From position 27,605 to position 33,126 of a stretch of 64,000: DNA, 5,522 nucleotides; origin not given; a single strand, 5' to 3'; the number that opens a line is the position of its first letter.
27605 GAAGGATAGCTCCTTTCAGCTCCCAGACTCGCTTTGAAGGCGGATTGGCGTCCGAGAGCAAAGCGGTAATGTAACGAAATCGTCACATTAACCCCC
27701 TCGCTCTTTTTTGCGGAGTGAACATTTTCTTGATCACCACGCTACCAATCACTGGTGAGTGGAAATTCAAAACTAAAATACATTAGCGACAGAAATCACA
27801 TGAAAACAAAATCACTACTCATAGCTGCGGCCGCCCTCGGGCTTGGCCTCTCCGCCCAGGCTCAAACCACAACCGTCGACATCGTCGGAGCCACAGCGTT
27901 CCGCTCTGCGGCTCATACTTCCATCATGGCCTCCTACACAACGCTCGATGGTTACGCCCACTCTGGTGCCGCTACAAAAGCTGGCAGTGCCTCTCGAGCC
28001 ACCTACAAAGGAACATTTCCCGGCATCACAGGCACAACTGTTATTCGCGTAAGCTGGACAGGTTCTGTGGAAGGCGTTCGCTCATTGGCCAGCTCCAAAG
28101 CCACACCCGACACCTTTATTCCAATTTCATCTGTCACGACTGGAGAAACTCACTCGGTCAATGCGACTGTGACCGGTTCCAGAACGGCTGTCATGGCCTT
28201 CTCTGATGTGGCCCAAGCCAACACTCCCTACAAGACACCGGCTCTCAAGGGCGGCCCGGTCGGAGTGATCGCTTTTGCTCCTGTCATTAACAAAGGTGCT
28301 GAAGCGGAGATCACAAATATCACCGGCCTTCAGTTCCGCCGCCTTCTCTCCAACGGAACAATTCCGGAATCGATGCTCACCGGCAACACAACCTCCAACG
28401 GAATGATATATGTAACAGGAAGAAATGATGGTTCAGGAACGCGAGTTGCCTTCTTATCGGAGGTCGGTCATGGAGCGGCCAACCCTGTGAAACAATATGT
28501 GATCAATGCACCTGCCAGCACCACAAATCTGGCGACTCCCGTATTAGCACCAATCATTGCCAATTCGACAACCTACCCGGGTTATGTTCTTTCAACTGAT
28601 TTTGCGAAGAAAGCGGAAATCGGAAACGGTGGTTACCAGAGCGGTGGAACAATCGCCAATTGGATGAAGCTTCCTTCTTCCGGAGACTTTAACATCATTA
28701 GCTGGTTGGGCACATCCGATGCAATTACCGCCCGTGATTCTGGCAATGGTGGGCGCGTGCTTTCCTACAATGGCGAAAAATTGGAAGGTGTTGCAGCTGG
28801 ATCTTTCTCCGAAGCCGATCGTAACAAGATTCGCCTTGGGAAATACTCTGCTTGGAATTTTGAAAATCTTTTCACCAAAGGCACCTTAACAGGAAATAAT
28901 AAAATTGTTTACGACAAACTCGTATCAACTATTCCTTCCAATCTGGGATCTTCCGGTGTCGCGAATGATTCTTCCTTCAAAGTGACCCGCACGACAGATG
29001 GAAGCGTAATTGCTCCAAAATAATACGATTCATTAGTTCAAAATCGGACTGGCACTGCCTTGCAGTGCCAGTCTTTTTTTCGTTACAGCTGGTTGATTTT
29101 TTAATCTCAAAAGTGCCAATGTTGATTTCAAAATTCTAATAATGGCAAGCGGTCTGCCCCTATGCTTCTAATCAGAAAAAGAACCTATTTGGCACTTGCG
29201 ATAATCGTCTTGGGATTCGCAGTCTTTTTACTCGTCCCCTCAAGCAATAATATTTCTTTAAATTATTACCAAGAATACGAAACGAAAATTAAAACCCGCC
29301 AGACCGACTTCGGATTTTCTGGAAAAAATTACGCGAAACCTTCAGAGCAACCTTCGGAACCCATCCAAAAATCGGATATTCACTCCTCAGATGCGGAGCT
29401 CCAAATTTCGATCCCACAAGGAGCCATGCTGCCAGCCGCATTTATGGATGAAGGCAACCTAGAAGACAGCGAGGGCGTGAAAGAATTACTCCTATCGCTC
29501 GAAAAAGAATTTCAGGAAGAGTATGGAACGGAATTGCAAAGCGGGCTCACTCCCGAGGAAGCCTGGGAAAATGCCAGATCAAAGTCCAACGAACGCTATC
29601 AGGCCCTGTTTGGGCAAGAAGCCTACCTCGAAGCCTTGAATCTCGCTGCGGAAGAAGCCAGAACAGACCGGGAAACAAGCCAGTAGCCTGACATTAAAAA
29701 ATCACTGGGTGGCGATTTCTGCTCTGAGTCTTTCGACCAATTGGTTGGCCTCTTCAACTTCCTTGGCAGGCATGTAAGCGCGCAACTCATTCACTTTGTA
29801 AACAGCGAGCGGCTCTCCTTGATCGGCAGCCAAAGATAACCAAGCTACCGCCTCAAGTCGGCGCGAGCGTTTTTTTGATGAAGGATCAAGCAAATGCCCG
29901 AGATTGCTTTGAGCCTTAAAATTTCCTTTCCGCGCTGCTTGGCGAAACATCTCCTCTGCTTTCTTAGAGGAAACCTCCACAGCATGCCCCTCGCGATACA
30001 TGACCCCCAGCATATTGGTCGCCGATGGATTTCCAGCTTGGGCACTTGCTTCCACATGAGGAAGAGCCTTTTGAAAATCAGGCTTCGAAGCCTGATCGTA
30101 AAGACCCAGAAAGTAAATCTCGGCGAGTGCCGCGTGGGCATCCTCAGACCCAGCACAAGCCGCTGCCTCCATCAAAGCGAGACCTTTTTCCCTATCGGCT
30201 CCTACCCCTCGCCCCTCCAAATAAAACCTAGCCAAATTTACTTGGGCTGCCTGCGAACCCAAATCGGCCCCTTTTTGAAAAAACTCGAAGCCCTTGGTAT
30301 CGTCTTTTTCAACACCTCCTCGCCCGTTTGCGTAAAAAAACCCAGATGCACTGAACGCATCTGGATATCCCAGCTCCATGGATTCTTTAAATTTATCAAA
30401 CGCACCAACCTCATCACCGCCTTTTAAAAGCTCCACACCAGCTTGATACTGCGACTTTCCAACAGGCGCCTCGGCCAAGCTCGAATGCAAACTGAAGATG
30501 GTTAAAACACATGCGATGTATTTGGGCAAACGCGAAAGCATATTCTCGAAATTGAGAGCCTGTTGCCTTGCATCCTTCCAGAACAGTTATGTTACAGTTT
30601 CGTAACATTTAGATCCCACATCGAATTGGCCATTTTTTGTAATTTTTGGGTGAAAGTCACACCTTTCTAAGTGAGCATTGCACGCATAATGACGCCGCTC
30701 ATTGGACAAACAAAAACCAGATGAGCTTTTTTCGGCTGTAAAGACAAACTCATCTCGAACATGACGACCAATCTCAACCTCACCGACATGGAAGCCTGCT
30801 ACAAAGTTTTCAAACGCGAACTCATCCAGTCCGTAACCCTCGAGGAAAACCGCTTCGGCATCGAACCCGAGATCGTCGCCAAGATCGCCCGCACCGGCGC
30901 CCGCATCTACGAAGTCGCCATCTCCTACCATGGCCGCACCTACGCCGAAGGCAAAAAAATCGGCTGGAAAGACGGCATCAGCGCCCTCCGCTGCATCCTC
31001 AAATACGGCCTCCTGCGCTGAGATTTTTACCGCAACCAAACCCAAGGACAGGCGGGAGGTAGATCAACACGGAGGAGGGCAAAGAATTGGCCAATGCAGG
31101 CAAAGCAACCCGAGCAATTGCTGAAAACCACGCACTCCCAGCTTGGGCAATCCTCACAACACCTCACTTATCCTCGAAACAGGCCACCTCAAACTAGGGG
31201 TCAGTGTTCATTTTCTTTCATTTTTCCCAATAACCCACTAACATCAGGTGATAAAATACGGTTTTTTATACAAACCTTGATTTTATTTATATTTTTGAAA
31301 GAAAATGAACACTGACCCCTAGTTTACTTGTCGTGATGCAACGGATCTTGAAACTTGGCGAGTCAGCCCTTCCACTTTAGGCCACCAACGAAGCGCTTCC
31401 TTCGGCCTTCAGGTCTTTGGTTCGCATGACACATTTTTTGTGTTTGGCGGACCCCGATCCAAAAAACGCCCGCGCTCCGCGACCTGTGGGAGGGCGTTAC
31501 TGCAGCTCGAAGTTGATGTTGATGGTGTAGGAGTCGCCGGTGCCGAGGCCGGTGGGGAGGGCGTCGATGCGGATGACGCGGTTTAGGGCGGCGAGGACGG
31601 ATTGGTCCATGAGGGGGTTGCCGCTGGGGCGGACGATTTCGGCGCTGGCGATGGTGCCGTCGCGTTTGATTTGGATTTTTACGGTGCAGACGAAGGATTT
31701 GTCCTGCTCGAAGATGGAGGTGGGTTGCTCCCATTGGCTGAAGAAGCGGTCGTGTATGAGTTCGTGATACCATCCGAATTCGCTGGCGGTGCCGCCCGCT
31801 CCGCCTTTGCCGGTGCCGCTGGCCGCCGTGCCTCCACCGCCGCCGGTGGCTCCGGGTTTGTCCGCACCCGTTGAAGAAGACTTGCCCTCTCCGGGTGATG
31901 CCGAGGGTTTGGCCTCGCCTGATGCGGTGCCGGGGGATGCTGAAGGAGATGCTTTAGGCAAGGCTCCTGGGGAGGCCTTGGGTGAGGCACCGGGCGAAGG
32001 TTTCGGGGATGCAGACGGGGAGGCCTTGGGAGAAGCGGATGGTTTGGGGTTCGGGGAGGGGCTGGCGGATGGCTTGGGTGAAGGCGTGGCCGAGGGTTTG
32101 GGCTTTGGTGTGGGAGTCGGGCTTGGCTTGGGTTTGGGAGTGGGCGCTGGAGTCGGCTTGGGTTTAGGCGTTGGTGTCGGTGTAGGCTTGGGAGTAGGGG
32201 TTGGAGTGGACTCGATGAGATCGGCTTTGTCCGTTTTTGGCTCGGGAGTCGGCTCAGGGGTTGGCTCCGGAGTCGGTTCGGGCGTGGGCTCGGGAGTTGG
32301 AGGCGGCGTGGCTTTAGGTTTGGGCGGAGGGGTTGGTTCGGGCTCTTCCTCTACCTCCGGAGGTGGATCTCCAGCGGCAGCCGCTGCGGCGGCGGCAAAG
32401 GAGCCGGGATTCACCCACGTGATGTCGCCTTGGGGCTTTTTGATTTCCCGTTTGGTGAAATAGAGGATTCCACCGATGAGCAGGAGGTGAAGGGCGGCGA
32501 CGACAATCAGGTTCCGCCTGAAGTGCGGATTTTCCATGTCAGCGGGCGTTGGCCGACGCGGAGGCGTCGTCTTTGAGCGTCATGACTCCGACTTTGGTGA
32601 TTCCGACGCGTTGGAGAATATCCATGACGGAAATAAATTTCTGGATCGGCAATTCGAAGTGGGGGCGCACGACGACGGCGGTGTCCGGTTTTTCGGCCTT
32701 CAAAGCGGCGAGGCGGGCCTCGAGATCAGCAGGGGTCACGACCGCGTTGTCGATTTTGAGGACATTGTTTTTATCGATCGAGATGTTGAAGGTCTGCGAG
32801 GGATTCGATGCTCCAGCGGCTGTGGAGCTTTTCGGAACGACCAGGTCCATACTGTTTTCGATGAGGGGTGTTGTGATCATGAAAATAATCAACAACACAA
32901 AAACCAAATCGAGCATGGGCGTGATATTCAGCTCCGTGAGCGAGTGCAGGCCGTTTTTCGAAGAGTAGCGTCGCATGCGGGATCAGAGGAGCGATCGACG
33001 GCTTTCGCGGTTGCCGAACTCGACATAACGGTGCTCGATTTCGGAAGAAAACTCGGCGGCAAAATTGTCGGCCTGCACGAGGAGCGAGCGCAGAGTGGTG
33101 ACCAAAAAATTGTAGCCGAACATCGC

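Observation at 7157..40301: Six intergenic copies of a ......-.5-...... direct repeat (11-bp phasing), Pho-box-like and concentrated around the TPS/Ton locus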

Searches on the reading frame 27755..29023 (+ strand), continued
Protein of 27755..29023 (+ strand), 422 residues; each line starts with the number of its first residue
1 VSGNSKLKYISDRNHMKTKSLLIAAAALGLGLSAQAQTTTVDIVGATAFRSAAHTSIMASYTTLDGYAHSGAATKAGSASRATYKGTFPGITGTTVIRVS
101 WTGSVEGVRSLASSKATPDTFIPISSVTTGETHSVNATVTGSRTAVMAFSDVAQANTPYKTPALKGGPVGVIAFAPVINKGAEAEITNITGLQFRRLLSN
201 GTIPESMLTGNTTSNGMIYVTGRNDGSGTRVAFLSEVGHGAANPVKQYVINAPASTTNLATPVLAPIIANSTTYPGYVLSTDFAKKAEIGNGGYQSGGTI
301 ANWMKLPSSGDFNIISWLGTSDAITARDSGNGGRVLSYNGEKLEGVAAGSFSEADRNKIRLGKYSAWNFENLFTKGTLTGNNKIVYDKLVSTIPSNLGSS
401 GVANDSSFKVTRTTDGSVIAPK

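Call 62: find_encoding_contigs(protein=P0195, flank=10000, max_places=2)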
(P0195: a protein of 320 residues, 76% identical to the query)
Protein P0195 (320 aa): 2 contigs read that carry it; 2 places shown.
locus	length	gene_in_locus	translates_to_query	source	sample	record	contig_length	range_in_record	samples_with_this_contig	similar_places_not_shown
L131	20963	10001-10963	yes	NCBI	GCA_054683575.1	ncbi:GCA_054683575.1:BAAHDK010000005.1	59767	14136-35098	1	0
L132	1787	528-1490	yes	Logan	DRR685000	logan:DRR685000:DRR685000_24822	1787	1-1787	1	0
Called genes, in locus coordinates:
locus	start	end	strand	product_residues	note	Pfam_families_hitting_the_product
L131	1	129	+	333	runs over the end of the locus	PF01075:Glyco_transf_9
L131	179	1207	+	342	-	PF00106:adh_short, PF01073:3Beta_HSD, PF01370:Epimerase, PF02719:Polysacc_synt_2, PF04321:RmlD_sub_bind, PF08659:KR (weak), PF13460:NAD_binding_10 (weak), PF16363:GDP_Man_Dehyd, +2 more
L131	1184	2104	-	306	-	PF03547:Mem_trans, PF01758:SBF (weak)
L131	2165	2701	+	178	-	-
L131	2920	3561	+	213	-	PF05198:IF3_N, PF00707:IF3_C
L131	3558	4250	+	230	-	PF00702:Hydrolase, PF12710:HAD, PF13419:HAD_2, PF13242:Hydrolase_like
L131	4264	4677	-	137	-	PF22091:DUF6941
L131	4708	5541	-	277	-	PF02673:BacA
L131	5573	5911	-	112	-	PF00543:P-II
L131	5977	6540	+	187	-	PF09835:DUF2062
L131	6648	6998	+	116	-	PF06262:Zincin_1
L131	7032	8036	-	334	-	PF08240:ADH_N, PF00107:ADH_zinc_N, PF13602:ADH_zinc_N_2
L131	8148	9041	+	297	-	PF04055:Radical_SAM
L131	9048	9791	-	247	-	PF01551:Peptidase_M23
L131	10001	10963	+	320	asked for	PF12849:PBP_like_2, PF13531:SBP_bac_11 (weak), PF12727:PBP_like (weak)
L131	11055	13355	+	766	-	PF00528:BPD_transp_1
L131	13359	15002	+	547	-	PF00528:BPD_transp_1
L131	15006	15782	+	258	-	PF02463:SMC_N (weak), PF00005:ABC_tran, PF13304:AAA_21 (faint)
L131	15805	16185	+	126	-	PF14358:DUF4405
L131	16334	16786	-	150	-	PF00293:NUDIX, PF14815:NUDIX_4 (faint)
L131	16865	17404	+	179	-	-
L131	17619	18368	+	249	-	PF00480:ROK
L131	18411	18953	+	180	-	PF01883:FeS_assembly_P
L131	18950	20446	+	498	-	PF00370:FGGY_N, PF02782:FGGY_C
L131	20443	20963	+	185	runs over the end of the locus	PF02441:Flavoprotein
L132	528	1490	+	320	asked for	PF12849:PBP_like_2, PF13531:SBP_bac_11 (weak), PF12727:PBP_like (weak)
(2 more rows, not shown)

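Call 79: predict_structure(alignment_id=A2)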
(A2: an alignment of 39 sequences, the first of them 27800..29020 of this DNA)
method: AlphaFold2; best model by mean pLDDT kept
length: 407 residues; sequences in the alignment: 39
mean_pLDDT: 89.1   pTM: 0.84
mean pLDDT of the five models: 89.1, 88.8, 88.7, 87.5, 85.7
residues with pLDDT >= 90: 301; 70-90: 71; 50-70: 15; < 50: 20
segments of 3 or more residues with pLDDT < 50: 1-20
pLDDT, mean of each block of 10 residues (from residue 1): 42 45 90 89 97 95 93 96 92 88 89 96 74 93 91 93 96 97 96 92 95 90 92 96 96 90 87 92 95 97 94 94 97 94 91 93 95 95 86 72 63
secondary structure, 60 per line:
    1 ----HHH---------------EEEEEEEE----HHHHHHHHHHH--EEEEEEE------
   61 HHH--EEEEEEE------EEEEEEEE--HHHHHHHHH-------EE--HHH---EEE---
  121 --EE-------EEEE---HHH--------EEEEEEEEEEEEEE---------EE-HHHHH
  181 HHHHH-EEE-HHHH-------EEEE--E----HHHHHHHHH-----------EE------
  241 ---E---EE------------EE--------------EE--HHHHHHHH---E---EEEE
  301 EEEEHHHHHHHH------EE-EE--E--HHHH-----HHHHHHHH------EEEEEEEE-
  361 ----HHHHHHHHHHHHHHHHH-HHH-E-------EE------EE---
elements in order: E23-30 H35-45 E48-54 E66-72 E79-86 H89-97 E115-117 E132-135 E150-163 H176-185 E187-189 H191-194 E202-205 H213-221 H282-289 E297-304 H305-312 H329-332 H338-345 E352-359 H365-381

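Call 81: fold_search(model_id=the predicted structure, library=pdb)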
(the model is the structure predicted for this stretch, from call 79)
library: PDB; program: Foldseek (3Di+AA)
matches with E <= 10: 267; with E <= 0.001: 16
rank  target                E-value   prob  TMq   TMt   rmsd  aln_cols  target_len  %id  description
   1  4ecf                  6.6e-10  1.00  0.50  0.74   5.7       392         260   14  Crystal structure of an ABC-type phosphate transport system, periplasmic component (LVIS_0633) from Lactobacillus brevis (released 2012-04-11)
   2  4lat                  2.7e-09  1.00  0.52  0.79   4.7       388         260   15  Crystal structure of phosphate ABC transporter, periplasmic phosphate-binding protein PstS 1 (PBP1) from Streptococcus p (released 2013-07-10)
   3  4exl_B                3.6e-08  1.00  0.50  0.74   6.3       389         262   15  Crystal structure of phosphate ABC transporter, periplasmic phosphate-binding protein PstS 1 (PBP1) from Streptococcus (released 2012-05-30)
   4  4exl_D                4.3e-08  1.00  0.49  0.72   4.9       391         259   14  Crystal structure of phosphate ABC transporter, periplasmic phosphate-binding protein PstS 1 (PBP1) from Streptococcus (released 2012-05-30)
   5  4exl_C                6.2e-08  1.00  0.48  0.71   5.0       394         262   14  Crystal structure of phosphate ABC transporter, periplasmic phosphate-binding protein PstS 1 (PBP1) from Streptococcus (released 2012-05-30)
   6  4exl_A                7.0e-08  1.00  0.47  0.70   6.5       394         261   15  Crystal structure of phosphate ABC transporter, periplasmic phosphate-binding protein PstS 1 (PBP1) from Streptococcus (released 2012-05-30)
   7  9l8j_B                9.4e-08  1.00  0.46  0.73   4.2       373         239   13  Crystal structure of a putative phosphate binding protein from Synechocystis sp. PCC 6803 reveals an evolutionary hots (released 2025-12-31)
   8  1twy_F                5.1e-07  1.00  0.45  0.70   6.3       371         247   12  Crystal structure of an ABC-type phosphate transport receptor from Vibrio cholerae (released 2004-12-21)
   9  1twy_B                7.4e-07  1.00  0.46  0.73   5.1       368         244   10  Crystal structure of an ABC-type phosphate transport receptor from Vibrio cholerae (released 2004-12-21)
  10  1twy_A                1.1e-06  1.00  0.44  0.67   6.7       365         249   12  Crystal structure of an ABC-type phosphate transport receptor from Vibrio cholerae (released 2004-12-21)
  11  4n13                  1.5e-06  1.00  0.39  0.57   8.2       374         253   14  Crystal Structure of PstS (BB_0215) from Borrelia burgdorferi (released 2014-01-22)
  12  1twy_E                5.1e-06  1.00  0.35  0.54   7.2       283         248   11  Crystal structure of an ABC-type phosphate transport receptor from Vibrio cholerae (released 2004-12-21)
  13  7dm1_A                5.7e-06  1.00  0.47  0.56   8.7       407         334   11  crystal structure of the M.tuberculosis phosphate ABC transport receptor PstS-1 in complex with Fab p4-36 (released 2020-12-23)
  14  4omb_A                6.1e-06  1.00  0.42  0.55   7.1       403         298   13  Phosphate binding protein (released 2014-12-10)
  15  4jwo                  9.9e-06  1.00  0.36  0.48   9.4       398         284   10  The crystal structure of a possible phosphate binding protein from Planctomyces limnophilus DSM 3776 (released 2013-04-24)
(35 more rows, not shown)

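Call 84: search_protein_families(library=pfam, proteins=[L119:19346-19987:+, L119:7597-9807:+, L128:8878-9822:-, L115:13964-14680:-, L119:20036-21244:+], max_evalue=0.01)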
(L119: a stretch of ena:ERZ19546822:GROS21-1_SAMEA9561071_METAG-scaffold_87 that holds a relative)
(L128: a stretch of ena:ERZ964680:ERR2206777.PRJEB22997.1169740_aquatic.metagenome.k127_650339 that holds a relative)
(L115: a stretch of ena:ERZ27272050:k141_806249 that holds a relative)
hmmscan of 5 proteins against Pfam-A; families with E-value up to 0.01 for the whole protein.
L119:19346-19987:+ (213 aa): 0 families

L119:7597-9807:+ (736 aa): 3 families
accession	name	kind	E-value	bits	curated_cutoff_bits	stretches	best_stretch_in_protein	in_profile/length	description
PF07719.23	TPR_2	-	0.00036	20.9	27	1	687-718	2-33/34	Tetratricopeptide repeat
PF13428.12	TPR_14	-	0.0048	17.9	23.5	1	687-725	2-40/44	Tetratricopeptide repeat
PF00515.34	TPR_1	-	0.0059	16.8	27.8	0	687-718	2-33/34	Tetratricopeptide repeat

L128:8878-9822:- (314 aa): 1 family
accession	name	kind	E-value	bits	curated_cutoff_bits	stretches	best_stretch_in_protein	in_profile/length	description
PF00665.32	rve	-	0.0039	17.9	32.6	1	168-241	8-82/102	Integrase core domain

L115:13964-14680:- (238 aa): 1 family
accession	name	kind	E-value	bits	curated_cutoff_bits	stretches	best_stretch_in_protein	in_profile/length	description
PF08856.16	DUF1826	-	0.00016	22.1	22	0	210-236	173-199/202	Protein of unknown function (DUF1826)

L119:20036-21244:+ (403 aa): 1 family
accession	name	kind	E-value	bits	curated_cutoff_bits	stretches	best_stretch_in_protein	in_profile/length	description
PF00245.25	Alk_phosphatase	-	1.9e-44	152.7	24.4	1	158-403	1-231/423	Alkaline phosphatase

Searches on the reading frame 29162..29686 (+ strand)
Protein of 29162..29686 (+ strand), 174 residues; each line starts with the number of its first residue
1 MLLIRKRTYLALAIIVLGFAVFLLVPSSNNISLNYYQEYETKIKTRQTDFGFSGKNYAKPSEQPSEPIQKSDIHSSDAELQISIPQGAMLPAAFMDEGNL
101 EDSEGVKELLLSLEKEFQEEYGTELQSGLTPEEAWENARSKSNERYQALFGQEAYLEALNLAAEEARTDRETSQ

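Call 6: search_protein_families(library=pfam, proteins=[window:29162-29686:+])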
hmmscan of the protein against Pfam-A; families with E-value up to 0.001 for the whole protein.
window:29162-29686:+ (174 aa): 0 families

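Call 40: search_protein_families(library=ncbifam, proteins=[window:29162-29686:+], max_evalue=0.01)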
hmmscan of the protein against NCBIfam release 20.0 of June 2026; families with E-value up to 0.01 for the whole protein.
window:29162-29686:+ (174 aa): 0 families

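Call 45: search_protein_families(library=pfam, proteins=[window:29162-29686:+], max_evalue=5)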
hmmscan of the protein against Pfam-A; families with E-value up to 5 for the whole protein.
window:29162-29686:+ (174 aa): 1 family
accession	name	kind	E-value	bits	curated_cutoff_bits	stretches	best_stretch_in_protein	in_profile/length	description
PF09624.15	DUF2393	-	0.17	12.3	26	1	2-44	9-52/146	Protein of unknown function (DUF2393)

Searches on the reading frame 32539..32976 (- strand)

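Call 7: search_protein_families(library=pfam, proteins=[window:32539-32976:-])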
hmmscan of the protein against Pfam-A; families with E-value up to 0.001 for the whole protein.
window:32539-32976:- (145 aa): 1 family
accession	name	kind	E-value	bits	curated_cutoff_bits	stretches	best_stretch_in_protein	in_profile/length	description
PF02472.21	ExbD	-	6.4e-27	94.6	25.4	1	13-133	5-125/128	Biopolymer transport protein ExbD/TolR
